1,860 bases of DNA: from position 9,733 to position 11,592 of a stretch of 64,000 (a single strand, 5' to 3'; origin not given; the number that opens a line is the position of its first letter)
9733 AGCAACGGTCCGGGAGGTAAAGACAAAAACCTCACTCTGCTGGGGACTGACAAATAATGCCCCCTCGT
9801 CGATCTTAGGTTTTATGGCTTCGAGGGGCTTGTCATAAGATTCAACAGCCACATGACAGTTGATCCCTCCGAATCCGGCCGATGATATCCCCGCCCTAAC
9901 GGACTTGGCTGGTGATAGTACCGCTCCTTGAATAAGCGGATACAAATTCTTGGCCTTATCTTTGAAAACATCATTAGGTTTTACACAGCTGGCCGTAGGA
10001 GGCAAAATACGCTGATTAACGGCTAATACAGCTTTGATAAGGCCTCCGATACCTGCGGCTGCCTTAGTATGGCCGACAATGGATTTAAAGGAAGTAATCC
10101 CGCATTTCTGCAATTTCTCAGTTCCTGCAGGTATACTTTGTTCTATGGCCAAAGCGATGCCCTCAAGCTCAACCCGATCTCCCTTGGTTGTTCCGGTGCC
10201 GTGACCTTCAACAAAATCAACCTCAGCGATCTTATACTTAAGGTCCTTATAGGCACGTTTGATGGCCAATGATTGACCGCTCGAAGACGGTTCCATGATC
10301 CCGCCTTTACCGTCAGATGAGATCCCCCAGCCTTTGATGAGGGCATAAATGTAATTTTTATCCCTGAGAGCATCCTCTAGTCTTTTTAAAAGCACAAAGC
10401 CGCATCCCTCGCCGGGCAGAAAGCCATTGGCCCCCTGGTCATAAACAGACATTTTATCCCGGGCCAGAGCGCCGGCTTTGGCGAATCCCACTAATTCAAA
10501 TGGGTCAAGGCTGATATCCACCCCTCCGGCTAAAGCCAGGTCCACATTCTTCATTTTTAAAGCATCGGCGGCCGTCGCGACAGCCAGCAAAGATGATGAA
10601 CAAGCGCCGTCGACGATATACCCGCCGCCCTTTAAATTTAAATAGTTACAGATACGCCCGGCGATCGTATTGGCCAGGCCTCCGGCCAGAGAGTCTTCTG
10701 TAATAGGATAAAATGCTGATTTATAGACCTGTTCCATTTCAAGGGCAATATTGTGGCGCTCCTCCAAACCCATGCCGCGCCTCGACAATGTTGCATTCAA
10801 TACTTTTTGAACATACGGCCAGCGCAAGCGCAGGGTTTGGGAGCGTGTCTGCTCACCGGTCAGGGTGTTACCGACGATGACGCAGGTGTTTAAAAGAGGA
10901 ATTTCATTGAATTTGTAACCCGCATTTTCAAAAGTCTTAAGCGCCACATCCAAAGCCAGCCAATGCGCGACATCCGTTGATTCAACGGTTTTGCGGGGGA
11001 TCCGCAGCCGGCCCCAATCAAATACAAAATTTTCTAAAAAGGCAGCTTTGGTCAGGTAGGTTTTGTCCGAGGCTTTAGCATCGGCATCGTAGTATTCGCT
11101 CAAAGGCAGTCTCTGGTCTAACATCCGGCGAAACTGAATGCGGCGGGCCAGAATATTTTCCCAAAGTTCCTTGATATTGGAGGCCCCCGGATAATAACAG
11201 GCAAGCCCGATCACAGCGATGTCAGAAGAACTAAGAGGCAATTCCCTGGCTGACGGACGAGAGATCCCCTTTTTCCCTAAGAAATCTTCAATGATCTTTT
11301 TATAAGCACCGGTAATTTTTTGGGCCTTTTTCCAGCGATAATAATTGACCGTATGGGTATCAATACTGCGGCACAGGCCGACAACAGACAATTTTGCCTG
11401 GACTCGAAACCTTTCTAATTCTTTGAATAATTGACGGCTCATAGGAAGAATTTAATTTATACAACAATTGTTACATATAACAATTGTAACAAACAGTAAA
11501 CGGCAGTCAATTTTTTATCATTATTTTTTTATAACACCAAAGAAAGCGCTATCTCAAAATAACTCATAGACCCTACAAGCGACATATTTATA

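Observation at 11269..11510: HTH-like N-terminal extension on the PKS plus a palindromic operator over its own promoter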

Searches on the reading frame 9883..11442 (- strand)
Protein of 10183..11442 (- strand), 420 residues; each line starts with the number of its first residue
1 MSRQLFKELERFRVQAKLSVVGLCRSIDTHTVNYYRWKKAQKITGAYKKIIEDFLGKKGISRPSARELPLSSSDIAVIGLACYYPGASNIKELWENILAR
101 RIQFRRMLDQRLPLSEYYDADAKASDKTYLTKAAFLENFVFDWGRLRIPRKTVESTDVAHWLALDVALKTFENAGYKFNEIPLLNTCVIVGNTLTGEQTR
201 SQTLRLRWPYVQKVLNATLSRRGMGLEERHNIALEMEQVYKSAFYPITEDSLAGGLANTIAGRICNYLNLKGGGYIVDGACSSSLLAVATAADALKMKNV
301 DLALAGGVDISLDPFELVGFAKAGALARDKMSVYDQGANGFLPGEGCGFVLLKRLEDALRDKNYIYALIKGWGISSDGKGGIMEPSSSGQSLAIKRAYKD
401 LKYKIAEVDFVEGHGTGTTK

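Call 11: find_homologous_proteins(query=window:10183-11442:-, max_evalue=1e-30)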
Query window:10183-11442:- (420 aa): 866 proteins with E <= 1e-30 among 8000 candidates; the best 120 are listed.
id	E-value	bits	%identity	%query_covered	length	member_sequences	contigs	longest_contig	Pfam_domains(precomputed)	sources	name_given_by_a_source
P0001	4.7e-217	739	77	100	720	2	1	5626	PF00109.33,PF02801.29,PF16197.12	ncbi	-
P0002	8.3e-214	728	77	100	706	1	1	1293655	PF00109.33,PF02801.29,PF16197.12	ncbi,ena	-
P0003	6.1e-207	705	74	100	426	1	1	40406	PF00109.33,PF02801.29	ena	-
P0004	7.8e-206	702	77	95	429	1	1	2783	PF00109.33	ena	-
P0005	2.0e-197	674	71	100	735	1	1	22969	PF00109.33,PF02801.29,PF16197.12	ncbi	ncbi:MAG: beta-ketoacyl synthase N-terminal-like domain-containing protein, partial [Candidatus Omni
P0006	5.5e-190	650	68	100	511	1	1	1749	PF00109.33,PF02801.29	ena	-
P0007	1.1e-183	629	80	82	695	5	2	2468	PF00109.33,PF02801.29,PF16197.12,PF00698.27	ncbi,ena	-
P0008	1.8e-180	618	90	73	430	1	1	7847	PF00109.33,PF02801.29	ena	-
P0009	6.6e-176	603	86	75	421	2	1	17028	PF00109.33,PF02801.29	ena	-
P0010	8.2e-170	583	83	75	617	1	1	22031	PF00109.33,PF02801.29,PF16197.12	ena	-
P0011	2.0e-163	562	70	85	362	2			PF00109.33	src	-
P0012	3.5e-159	548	69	84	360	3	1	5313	PF00109.33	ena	-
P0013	1.3e-153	530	86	65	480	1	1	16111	PF00109.33,PF02801.29,PF16197.12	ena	-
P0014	3.5e-150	518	67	82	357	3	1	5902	PF00109.33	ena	-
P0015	2.9e-142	492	62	83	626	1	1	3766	PF00109.33,PF02801.29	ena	-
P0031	6.9e-135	468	59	86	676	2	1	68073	PF00109.33,PF02801.29,PF16197.12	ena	-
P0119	1.1e-114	402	54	82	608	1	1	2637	PF00109.33,PF08281.19,PF02801.29,PF16197.12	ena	-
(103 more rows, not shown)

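Call 16: find_encoding_contigs(protein=P0002, flank=10000, max_places=3)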
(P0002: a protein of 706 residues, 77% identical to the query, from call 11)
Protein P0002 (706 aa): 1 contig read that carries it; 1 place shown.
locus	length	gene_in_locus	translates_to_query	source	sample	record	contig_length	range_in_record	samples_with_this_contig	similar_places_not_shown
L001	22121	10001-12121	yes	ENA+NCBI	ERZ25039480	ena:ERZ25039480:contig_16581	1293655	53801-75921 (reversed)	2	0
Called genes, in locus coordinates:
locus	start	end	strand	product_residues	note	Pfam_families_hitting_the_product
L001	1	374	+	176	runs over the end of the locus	PF00578:AhpC-TSA, PF08534:Redoxin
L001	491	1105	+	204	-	PF00081:Sod_Fe_N, PF02777:Sod_Fe_C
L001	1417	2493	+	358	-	PF03477:ATP-cone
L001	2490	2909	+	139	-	PF00317:Ribonuc_red_lgN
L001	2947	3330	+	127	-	PF02867:Ribonuc_red_lgC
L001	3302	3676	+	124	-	PF02867:Ribonuc_red_lgC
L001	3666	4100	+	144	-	PF02867:Ribonuc_red_lgC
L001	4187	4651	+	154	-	PF02867:Ribonuc_red_lgC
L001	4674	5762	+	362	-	PF00268:Ribonuc_red_sm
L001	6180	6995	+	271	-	PF00762:Ferrochelatase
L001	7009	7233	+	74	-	PF00762:Ferrochelatase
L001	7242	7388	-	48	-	-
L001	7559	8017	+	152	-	PF10543:ORF6N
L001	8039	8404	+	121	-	PF08378:NERD (weak), PF02021:UPF0102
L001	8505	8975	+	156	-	PF03349:Toluene_X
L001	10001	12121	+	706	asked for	PF00109:ketoacyl-synt, PF02801:Ketoacyl-synt_C, PF16197:KAsynt_C_assoc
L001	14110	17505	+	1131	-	PF00106:adh_short, PF08659:KR, PF13561:adh_short_C2 (weak), PF21089:PKS_DH_N, PF13279:4HBT_2 (faint)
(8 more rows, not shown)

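Call 18: find_encoding_contigs(protein=P0003, flank=6000, max_places=3)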
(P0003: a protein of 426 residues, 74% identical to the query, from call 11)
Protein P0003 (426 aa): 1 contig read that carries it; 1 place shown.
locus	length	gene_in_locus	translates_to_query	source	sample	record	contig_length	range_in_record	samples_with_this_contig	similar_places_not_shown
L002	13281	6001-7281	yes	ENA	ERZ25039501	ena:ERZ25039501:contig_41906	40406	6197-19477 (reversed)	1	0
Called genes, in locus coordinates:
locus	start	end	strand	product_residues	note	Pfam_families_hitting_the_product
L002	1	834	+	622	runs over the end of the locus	PF13657:Couple_hipA, PF07804:HipA_C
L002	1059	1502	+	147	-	PF00072:Response_reg, PF06490:FleQ (weak)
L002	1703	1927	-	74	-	PF07927:HicA_toxin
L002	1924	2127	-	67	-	PF15919:HicB_lk_antitox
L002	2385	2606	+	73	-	-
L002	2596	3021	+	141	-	PF01850:PIN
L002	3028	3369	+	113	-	-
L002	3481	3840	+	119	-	PF03349:Toluene_X (weak)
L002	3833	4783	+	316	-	PF03349:Toluene_X, PF13505:OMP_b-brl (faint)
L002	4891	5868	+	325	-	-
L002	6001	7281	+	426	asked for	PF00109:ketoacyl-synt, PF02801:Ketoacyl-synt_C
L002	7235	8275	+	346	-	PF02801:Ketoacyl-synt_C, PF16197:KAsynt_C_assoc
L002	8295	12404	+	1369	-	PF00698:Acyl_transf_1, PF00106:adh_short, PF08659:KR, PF13561:adh_short_C2 (weak)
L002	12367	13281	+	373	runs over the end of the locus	PF13279:4HBT_2 (weak)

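Call 19: find_encoding_contigs(protein=P0005, flank=6000, max_places=3)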
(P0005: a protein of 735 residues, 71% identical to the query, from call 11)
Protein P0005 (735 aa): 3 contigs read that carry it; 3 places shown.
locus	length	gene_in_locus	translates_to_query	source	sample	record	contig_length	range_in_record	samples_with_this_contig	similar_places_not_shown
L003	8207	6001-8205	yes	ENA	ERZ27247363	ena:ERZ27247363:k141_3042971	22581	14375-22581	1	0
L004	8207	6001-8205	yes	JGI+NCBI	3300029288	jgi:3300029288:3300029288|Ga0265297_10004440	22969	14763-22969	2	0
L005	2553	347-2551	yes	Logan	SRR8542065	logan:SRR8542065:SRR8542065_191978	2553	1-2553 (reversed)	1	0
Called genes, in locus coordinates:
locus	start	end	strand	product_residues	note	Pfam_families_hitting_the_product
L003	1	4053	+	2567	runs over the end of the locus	PF00932:LTD, PF03534:SpvB, PF13517:FG-GAP_3, PF12256:TcdB_toxin_midN, PF20041:DUF6443 (weak), PF25023:TEN_YD-shell (weak), PF13385:Laminin_G_3, PF25023:TEN_YD-shell, +2 more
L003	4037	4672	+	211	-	-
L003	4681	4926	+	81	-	PF13560:HTH_31 (weak), PF01381:HTH_3 (weak), PF13443:HTH_26 (faint)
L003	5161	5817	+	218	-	PF00932:LTD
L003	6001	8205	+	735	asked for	PF00109:ketoacyl-synt, PF02801:Ketoacyl-synt_C, PF16197:KAsynt_C_assoc (weak)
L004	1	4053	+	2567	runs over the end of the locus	PF00932:LTD, PF03534:SpvB, PF13517:FG-GAP_3, PF12256:TcdB_toxin_midN, PF20041:DUF6443 (weak), PF25023:TEN_YD-shell (weak), PF13385:Laminin_G_3, PF25023:TEN_YD-shell, +2 more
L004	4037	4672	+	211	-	-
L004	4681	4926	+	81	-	PF13560:HTH_31 (weak), PF01381:HTH_3 (weak), PF13443:HTH_26 (faint)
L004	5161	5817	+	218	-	PF00932:LTD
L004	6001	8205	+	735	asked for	PF00109:ketoacyl-synt, PF02801:Ketoacyl-synt_C, PF16197:KAsynt_C_assoc (weak)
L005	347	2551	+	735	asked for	PF00109:ketoacyl-synt, PF02801:Ketoacyl-synt_C, PF16197:KAsynt_C_assoc (weak)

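Call 66: search_protein_families(library=pfam, proteins=[P0119], max_evalue=0.01)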
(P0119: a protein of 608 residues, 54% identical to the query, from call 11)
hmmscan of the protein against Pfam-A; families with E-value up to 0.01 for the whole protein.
P0119 (608 aa): 6 families
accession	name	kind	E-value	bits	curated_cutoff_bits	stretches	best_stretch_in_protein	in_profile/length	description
PF00109.32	ketoacyl-synt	-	1.5e-52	179.2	20.8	1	2-288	2-252/252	Beta-ketoacyl synthase, N-terminal domain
PF02801.28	Ketoacyl-synt_C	-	8.9e-35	119.7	20.8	1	296-412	1-118/119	Beta-ketoacyl synthase, C-terminal domain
PF16197.11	KAsynt_C_assoc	-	1.3e-08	35.7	33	1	424-533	11-107/111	Ketoacyl-synthetase C-terminal extension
PF08281.18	Sigma70_r4_2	-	5.5e-08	32.8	25.7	1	547-598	3-54/54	Sigma-70, region 4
PF04545.22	Sigma70_r4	-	0.00018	21.4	24.1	1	552-600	2-50/50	Sigma-70, region 4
PF00108.29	Thiolase_N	-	0.0011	18.9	26.4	1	205-239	79-113/260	Thiolase, N-terminal domain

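Call 82: predict_structure(alignment_id=A4)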
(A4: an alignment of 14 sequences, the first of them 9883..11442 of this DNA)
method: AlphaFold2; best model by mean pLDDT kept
length: 520 residues; sequences in the alignment: 14
mean_pLDDT: 59.0   pTM: 0.55
mean pLDDT of the five models: 59.0, 52.5, 52.0, 48.9, 44.3
residues with pLDDT >= 90: 8; 70-90: 171; 50-70: 151; < 50: 190
segments of 3 or more residues with pLDDT < 50: 61-72, 84-157, 193-207, 242-258, 278-280, 310-345, 373-383, 454-459, 483-489, 503-505
pLDDT, mean of each block of 10 residues (from residue 1): 80 88 77 81 75 75 32 70 50 41 29 39 40 29 35 43 76 83 81 45 45 59 75 64 40 42 72 54 70 84 76 40 39 35 54 86 71 42 59 73 72 57 72 78 61 47 57 58 45 59 54 63
secondary structure, 60 per line:
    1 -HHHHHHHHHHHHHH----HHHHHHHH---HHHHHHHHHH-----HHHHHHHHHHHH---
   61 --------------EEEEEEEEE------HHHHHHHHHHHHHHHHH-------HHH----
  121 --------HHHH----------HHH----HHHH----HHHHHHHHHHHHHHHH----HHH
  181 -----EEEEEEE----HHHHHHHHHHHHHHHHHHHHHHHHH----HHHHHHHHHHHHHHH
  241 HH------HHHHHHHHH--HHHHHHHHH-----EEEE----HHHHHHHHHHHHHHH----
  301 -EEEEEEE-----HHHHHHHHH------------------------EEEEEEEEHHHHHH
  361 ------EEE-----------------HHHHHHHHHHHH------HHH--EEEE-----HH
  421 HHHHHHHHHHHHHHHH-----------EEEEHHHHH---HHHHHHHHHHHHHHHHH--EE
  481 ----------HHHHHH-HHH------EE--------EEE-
elements in order: H2-15 H20-27 H31-40 H46-57 E75-83 H90-106 H129-132 H150-153 H158-173 E186-192 H197-221 H226-242 H249-257 H260-268 E274-277 H282-296 E302-308 H314-322 E347-354 H355-360 E367-369 H387-398 E410-413 H419-436 E448-451 H452-456 H460-476 H491-496 E517-519
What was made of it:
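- The HTH+KS model is too poor (pLDDT 59) to say whether the domain packs on the KS (call 82).
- Tried and rejected: The model was too poor (pLDDT 59) to use beyond confirming a folded HTH and a disordered linker (call 82).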

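Call 83: find_encoding_contigs(protein=P0007, flank=3000, max_places=3)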
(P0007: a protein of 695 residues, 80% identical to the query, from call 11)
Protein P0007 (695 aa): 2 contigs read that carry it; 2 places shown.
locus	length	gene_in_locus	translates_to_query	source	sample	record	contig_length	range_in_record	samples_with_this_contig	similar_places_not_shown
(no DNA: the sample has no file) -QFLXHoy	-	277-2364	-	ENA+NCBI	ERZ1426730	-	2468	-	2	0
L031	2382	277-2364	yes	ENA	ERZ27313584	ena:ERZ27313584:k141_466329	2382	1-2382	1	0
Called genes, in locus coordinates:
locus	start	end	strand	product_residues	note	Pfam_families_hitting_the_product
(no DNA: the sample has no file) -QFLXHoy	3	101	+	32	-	?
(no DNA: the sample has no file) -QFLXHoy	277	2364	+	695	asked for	PF00109:ketoacyl-synt, PF02801:Ketoacyl-synt_C, PF16197:KAsynt_C_assoc (weak), PF00698:Acyl_transf_1 (weak)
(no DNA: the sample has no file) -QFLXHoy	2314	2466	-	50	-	?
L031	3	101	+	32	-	?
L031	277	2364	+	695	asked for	PF00109:ketoacyl-synt, PF02801:Ketoacyl-synt_C, PF16197:KAsynt_C_assoc (weak), PF00698:Acyl_transf_1 (weak)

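Call 86: find_encoding_contigs(protein=P0015, flank=2000, max_places=2)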
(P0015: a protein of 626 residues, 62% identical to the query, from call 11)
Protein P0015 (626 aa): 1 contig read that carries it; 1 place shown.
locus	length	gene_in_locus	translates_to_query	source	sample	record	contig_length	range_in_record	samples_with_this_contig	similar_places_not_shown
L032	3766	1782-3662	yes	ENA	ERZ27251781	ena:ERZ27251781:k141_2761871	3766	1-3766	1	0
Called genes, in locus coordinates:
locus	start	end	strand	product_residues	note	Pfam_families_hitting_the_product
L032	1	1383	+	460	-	?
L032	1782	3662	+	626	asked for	PF00109:ketoacyl-synt, PF02801:Ketoacyl-synt_C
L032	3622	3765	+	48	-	?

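Call 87: find_encoding_contigs(protein=P0031, flank=2000, max_places=2)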
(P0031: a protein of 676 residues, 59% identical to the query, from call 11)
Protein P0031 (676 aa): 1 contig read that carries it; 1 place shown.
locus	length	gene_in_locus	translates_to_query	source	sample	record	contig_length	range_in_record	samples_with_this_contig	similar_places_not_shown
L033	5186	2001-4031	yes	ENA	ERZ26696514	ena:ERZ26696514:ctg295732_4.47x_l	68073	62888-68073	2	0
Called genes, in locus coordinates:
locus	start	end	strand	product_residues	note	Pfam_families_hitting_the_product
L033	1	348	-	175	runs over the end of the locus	PF04542:Sigma70_r2 (weak), PF08281:Sigma70_r4_2, PF04545:Sigma70_r4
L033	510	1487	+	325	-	PF00480:ROK, PF01869:BcrAD_BadFG (faint)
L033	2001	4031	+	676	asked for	PF00109:ketoacyl-synt, PF02801:Ketoacyl-synt_C, PF16197:KAsynt_C_assoc (faint)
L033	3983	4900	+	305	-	PF00698:Acyl_transf_1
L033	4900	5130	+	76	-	-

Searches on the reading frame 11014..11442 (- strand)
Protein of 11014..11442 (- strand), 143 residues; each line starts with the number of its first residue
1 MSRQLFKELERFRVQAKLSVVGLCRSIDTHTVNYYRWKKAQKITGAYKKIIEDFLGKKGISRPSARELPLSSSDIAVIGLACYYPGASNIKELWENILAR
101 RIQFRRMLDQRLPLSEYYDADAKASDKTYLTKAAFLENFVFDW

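Call 40: find_related_loci(query=window:11014-11442:-, collection=genome_contigs, flank=3000)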
Query seq(143 aa) (143 aa) in genome_contigs; peptide patterns used: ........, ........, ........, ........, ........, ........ (x = any residue, [..] = any of these).
116 stretches matched a pattern; 11 encode a relative of the query (tblastn E <= 1e-3); 11 distinct loci.
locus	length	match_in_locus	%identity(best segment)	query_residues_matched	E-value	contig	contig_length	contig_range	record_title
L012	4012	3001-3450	69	1-143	1e-66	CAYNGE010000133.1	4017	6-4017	MAG TPA_asm: uncultured Planctomycetales bacterium isolate binchicken_co162_605 genome assembly, contig: NODE_68612_leng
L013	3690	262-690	66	1-143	4e-64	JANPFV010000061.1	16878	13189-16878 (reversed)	MAG: Candidatus Omnitrophota bacterium isolate VAR_69_metabat_93 VAR_69_k141_4253376, whole genome shotgun sequence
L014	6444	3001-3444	65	1-143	1e-60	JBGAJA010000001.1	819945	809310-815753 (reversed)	MAG: Candidatus Omnitrophota bacterium isolate MAG_AAO_H125.54 AAOH125-54_opera_contig_16, whole genome shotgun sequence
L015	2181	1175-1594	64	1-143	7e-60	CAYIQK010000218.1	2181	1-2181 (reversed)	MAG TPA_asm: uncultured Planctomycetales bacterium isolate ERP119705_co25_244 genome assembly, contig: NODE_111945_lengt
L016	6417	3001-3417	65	1-143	3e-59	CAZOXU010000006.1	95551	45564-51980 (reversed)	MAG TPA_asm: uncultured Planctomycetales bacterium isolate SRP278252_co2_25 genome assembly, contig: NODE_312_length_955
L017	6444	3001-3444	60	1-143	3e-56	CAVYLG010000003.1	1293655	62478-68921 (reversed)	MAG: Candidatus Omnitrophota bacterium isolate MFD01476.bin.2.120 genome assembly, contig: contig_16581, whole genome sh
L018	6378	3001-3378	64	18-143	4e-55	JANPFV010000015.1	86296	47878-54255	MAG: Candidatus Omnitrophota bacterium isolate VAR_69_metabat_93 VAR_69_k141_197727, whole genome shotgun sequence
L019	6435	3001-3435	61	1-143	3e-60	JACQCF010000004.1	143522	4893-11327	MAG: Candidatus Omnitrophota bacterium isolate NC_groundwater_961_Pr1_S-0.2um_46_24 Montesol18-Sp2_coassembly_scaffold_2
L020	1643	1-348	61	25-143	1e-49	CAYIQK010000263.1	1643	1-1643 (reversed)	MAG TPA_asm: uncultured Planctomycetales bacterium isolate ERP119705_co25_244 genome assembly, contig: NODE_194903_lengt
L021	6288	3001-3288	70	48-143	8e-44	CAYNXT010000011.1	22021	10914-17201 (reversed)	MAG TPA_asm: uncultured Planctomycetales bacterium isolate ERP125453_co1_54 genome assembly, contig: NODE_2232_length_22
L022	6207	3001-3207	65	75-143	9e-31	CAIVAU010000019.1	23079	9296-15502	MAG: uncultured cyanobacterium isolate B12_bin-0982 genome assembly, contig: bin-0982:019/268, whole genome shotgun sequ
